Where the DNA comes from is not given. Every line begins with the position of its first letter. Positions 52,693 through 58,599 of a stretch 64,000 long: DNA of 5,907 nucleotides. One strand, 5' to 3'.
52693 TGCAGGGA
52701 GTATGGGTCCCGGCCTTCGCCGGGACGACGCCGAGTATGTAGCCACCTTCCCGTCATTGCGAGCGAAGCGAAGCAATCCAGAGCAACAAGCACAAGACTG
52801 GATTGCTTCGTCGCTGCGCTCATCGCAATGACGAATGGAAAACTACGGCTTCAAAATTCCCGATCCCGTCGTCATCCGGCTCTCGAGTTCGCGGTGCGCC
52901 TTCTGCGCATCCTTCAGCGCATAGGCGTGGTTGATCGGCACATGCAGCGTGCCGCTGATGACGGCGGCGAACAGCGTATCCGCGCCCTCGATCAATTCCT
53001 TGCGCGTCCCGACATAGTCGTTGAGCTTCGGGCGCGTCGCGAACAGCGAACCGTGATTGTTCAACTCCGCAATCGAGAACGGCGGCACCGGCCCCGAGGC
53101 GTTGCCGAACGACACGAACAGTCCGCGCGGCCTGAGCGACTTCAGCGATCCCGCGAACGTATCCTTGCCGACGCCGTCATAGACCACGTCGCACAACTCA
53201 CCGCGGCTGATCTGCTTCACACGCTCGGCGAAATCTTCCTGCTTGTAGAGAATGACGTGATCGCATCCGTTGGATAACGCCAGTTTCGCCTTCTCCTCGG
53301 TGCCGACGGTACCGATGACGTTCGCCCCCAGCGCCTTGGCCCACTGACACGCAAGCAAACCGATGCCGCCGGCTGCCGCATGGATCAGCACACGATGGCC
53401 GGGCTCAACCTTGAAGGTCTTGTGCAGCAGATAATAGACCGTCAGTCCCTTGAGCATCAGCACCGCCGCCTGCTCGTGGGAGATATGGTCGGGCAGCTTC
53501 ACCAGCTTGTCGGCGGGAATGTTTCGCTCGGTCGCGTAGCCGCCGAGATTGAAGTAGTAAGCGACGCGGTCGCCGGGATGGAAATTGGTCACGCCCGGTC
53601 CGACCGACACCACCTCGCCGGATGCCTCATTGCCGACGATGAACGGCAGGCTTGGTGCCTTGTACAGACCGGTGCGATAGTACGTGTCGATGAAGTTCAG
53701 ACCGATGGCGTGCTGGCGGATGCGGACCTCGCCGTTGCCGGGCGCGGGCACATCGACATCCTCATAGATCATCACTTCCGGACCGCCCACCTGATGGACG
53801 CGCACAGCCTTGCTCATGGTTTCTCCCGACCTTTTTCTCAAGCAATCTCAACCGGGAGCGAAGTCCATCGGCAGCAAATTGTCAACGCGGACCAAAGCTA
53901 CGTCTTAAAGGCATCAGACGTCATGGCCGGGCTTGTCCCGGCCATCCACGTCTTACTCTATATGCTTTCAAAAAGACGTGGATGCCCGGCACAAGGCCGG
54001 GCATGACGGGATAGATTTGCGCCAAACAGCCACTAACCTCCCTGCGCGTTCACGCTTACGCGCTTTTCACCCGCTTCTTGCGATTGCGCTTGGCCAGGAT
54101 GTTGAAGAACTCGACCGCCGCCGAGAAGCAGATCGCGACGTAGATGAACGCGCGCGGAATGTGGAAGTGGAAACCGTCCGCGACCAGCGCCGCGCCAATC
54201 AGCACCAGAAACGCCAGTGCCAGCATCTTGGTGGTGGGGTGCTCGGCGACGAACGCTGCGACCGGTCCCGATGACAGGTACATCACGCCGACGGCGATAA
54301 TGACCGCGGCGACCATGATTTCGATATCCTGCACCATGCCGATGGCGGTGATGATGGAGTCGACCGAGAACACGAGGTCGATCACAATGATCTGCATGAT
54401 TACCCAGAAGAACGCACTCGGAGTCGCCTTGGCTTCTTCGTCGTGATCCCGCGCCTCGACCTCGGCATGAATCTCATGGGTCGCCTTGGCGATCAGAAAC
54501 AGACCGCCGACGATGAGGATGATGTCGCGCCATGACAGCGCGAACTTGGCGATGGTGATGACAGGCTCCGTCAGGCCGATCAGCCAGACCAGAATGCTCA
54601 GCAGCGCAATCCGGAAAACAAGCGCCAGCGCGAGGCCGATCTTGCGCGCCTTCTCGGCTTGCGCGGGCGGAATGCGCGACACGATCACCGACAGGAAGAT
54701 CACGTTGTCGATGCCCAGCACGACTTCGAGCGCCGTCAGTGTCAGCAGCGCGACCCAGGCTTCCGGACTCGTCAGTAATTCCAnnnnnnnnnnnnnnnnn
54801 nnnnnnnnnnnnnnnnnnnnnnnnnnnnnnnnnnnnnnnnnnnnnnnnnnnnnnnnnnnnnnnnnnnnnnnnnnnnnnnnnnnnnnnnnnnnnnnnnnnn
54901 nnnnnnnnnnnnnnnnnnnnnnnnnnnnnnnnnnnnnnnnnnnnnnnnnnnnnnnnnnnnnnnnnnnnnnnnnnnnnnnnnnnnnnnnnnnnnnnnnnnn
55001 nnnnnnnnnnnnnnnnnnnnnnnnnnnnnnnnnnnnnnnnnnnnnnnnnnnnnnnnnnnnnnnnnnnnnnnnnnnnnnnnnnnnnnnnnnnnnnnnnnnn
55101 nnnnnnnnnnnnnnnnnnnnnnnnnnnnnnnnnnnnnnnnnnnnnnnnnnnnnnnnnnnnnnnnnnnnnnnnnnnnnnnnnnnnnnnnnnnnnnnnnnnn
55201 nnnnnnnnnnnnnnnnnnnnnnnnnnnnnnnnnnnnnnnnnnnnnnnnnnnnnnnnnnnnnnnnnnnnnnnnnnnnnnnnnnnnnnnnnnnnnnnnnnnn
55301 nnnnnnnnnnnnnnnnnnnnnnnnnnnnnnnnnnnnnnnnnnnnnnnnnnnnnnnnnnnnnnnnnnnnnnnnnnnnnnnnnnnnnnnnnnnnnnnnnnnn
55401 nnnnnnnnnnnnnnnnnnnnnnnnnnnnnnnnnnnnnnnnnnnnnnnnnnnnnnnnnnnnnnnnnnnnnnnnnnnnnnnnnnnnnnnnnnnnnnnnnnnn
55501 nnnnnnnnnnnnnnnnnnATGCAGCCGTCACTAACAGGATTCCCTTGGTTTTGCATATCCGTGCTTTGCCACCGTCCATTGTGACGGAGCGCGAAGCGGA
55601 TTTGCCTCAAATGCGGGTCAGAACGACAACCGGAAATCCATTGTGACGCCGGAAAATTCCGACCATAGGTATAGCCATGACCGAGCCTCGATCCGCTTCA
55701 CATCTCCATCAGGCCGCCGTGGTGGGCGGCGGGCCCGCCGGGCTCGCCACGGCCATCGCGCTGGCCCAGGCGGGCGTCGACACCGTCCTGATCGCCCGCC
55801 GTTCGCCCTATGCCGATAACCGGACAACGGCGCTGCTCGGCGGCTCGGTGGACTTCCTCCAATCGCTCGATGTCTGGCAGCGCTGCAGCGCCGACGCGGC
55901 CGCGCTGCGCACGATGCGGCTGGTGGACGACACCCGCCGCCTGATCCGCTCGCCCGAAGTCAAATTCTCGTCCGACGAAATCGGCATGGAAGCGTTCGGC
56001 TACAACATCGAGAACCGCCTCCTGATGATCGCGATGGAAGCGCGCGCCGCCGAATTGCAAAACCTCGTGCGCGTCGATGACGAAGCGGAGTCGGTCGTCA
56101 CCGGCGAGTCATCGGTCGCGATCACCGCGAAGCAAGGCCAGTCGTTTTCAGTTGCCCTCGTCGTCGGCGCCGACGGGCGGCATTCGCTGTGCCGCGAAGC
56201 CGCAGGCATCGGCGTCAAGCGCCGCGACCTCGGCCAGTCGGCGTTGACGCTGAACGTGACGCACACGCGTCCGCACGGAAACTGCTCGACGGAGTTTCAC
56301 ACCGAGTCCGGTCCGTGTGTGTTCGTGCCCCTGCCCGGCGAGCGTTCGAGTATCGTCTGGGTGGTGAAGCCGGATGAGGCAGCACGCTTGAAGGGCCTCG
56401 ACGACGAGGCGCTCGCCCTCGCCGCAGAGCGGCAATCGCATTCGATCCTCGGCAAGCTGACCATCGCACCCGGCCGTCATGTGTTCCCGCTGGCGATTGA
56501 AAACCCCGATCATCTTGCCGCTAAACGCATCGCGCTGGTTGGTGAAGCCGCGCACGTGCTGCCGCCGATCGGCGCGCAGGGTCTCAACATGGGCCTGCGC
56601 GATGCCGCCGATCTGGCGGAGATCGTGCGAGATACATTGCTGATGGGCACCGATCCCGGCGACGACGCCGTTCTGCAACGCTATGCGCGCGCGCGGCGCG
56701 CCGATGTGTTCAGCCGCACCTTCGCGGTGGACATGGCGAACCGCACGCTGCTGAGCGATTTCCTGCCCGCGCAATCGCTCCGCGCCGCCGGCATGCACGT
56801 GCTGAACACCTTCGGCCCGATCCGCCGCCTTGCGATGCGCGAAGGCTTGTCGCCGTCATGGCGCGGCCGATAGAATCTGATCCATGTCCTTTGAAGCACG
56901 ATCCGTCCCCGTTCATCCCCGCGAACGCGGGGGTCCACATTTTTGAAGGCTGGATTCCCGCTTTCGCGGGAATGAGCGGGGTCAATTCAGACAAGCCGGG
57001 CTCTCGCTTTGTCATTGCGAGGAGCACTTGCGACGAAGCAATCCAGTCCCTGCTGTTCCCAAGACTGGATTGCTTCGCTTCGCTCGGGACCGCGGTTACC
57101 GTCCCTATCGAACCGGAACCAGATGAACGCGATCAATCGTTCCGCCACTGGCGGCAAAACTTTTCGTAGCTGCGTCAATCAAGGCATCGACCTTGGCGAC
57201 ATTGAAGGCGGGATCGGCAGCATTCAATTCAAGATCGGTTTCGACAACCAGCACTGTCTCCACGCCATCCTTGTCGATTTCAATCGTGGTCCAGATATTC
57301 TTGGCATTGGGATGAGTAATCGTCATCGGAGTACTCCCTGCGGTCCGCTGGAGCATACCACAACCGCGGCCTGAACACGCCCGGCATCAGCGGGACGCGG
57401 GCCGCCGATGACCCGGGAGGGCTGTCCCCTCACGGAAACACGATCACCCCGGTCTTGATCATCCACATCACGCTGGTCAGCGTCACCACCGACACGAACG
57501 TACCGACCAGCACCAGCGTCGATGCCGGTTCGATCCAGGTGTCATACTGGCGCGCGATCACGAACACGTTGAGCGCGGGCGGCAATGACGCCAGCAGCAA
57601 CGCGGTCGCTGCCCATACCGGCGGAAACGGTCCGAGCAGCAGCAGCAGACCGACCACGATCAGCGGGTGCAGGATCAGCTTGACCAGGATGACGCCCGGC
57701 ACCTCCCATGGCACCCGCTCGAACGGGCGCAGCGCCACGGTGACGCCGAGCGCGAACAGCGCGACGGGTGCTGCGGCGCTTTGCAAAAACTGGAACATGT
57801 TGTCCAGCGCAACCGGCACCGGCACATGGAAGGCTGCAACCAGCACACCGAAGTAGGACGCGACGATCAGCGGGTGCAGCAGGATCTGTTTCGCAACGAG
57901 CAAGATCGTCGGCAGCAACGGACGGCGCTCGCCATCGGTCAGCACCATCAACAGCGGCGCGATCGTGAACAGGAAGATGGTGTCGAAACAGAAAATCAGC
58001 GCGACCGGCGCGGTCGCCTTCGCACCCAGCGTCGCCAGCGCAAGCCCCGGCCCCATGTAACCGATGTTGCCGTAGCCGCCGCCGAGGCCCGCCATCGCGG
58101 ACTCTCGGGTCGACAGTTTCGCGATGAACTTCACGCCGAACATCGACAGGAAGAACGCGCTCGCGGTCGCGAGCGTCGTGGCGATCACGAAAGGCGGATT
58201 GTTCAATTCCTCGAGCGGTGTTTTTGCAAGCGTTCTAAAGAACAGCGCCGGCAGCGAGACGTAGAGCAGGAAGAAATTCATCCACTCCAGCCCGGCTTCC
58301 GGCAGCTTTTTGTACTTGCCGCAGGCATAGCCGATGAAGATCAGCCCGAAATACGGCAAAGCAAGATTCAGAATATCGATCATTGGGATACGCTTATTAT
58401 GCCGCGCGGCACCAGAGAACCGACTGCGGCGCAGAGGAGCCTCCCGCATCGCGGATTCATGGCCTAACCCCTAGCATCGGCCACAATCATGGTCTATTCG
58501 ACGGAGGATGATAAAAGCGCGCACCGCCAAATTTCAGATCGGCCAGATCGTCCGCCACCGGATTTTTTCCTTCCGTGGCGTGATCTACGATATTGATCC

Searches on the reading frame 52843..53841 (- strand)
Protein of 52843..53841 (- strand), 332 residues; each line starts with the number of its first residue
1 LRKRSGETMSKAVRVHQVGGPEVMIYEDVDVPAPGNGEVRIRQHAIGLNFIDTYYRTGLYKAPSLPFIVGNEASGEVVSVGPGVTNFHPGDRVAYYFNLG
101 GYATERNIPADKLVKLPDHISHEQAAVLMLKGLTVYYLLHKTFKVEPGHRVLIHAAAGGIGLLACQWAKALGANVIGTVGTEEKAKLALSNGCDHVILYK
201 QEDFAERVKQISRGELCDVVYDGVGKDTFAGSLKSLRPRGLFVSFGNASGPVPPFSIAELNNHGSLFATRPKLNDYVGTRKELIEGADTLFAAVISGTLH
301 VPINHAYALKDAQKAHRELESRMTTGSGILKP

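Call 66: search_protein_families(library=pfam, proteins=[window:52843-53841:-], max_evalue=0.00001)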
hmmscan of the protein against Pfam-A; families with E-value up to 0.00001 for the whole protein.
window:52843-53841:- (332 aa): 3 families
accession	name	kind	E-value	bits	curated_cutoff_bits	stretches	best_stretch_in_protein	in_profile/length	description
PF00107.32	ADH_zinc_N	-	7.1e-27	94.3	31.8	1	159-260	1-102/129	Zinc-binding dehydrogenase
PF08240.17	ADH_N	-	5.5e-18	65.6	23.5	1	35-118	1-104/104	Alcohol dehydrogenase GroES-like domain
PF13602.12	ADH_zinc_N_2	-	4.4e-17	63.7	27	1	192-326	2-130/134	Zinc-binding dehydrogenase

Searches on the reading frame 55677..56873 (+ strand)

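Call 66: search_protein_families(library=pfam, proteins=[window:55677-56873:+], max_evalue=0.00001)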
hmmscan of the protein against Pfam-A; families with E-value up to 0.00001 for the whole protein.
window:55677-56873:+ (398 aa): 4 families
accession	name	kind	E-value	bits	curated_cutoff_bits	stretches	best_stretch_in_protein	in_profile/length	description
PF01494.25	FAD_binding_3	-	5.7e-33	115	22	1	12-342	3-340/349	FAD binding domain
PF07992.20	Pyr_redox_2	-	7.3e-07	29.3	26.1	0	12-58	2-50/291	Pyridine nucleotide-disulphide oxidoreductase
PF00890.30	FAD_binding_2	-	1.5e-06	28.1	20.4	1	14-80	3-68/414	FAD binding domain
PF01266.30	DAO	-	1.6e-06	28.4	27.9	1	13-86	2-67/353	FAD dependent oxidoreductase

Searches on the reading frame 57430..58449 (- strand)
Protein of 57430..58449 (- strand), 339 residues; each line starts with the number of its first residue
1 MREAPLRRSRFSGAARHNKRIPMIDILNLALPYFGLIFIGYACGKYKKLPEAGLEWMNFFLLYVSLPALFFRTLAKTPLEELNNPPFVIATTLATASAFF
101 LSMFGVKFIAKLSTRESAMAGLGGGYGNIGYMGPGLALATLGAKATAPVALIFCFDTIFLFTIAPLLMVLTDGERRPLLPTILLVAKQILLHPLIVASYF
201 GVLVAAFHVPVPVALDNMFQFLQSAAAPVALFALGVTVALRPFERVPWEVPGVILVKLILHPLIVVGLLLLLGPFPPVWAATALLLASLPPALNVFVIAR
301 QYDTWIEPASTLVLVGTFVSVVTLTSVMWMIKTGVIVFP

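Call 66: search_protein_families(library=pfam, proteins=[window:57430-58449:-], max_evalue=0.00001)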
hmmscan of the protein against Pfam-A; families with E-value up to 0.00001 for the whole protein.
window:57430-58449:- (339 aa): 1 family
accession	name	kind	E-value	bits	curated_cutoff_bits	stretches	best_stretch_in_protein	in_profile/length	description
PF03547.23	Mem_trans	-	7.7e-28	97.5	25.7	1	31-325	7-340/343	Membrane transport protein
